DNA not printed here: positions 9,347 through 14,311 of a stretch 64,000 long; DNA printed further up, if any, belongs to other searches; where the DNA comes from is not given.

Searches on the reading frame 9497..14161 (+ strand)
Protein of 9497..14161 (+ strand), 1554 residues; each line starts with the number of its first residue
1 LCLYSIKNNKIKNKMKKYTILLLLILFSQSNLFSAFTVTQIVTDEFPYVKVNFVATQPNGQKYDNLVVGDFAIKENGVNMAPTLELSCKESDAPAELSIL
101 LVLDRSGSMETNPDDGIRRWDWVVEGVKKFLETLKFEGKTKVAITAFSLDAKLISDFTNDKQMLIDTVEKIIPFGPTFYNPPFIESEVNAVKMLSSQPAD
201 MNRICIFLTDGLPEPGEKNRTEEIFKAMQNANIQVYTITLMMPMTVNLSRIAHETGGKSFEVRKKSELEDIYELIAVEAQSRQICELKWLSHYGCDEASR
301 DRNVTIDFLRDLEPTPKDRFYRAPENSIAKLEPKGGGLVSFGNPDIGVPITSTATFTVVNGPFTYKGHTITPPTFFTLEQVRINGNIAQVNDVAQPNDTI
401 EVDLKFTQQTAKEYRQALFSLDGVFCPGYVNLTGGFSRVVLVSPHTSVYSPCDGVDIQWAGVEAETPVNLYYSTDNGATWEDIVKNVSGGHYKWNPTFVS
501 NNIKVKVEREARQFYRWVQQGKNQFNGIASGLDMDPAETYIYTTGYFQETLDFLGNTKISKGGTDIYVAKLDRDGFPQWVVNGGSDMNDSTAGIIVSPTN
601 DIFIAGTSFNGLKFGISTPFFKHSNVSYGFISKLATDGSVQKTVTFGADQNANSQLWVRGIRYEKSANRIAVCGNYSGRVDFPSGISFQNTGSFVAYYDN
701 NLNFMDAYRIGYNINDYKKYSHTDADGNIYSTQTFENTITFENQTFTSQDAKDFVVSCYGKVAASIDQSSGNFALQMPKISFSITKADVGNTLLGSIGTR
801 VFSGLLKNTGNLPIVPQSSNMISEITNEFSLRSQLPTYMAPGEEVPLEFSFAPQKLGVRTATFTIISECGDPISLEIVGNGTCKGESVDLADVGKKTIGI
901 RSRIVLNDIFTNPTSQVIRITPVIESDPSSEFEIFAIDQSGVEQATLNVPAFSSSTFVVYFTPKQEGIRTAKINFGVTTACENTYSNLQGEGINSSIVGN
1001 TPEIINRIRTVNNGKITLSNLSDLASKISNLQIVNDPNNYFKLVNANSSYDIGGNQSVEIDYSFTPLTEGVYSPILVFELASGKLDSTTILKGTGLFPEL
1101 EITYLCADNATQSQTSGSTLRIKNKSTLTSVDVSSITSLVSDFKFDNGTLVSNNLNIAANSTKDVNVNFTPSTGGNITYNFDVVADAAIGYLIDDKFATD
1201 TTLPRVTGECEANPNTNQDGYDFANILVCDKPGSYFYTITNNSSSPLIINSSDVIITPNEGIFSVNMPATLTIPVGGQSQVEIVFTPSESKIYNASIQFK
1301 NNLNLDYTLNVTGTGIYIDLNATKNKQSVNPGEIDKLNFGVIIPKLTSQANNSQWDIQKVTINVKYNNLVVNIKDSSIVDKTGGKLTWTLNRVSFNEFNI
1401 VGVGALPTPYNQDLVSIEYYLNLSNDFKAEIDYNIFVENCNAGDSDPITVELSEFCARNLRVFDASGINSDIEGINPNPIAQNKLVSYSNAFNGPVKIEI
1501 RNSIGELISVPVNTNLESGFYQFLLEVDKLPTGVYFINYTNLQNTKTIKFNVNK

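Call 31: search_protein_families(library=pfam, proteins=[window:9497-14161:+], max_evalue=0.00001)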
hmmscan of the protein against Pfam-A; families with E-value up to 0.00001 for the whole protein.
window:9497-14161:+ (1554 aa): 7 families
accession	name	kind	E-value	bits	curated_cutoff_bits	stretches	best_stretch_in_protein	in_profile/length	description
PF22073.2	Cep192_D4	-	3.4e-14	53.4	35.5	0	1238-1315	27-111/112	Cep192 domain 4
PF15780.11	ASH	-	1.8e-12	47.7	27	0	1238-1305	30-94/98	Abnormal spindle-like microcephaly-assoc'd, ASPM-SPD-2-Hydin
PF24507.1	Ig_CFAP65_4th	-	1.9e-12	47.8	27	0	1238-1315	3-76/76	CFAP65, fourth Ig-like domain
PF22544.2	HYDIN_VesB_CFA65-like_Ig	-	3.1e-10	40.6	25.5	0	778-879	1-99/100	HYDIN/CFA65/VesB-like, Ig-like domain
PF13519.12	VWA_2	-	1.9e-08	35.3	27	1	99-211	1-106/107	von Willebrand factor type A domain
PF24291.1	Ig_CFAP65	-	2.3e-06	27.9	27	0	1263-1316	64-116/121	Cilia- and flagella-associated protein 65-like, Ig-like domain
PF22067.2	Cep192_D3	-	4.3e-06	27.2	27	0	1257-1296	40-78/99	Cep192 domain 3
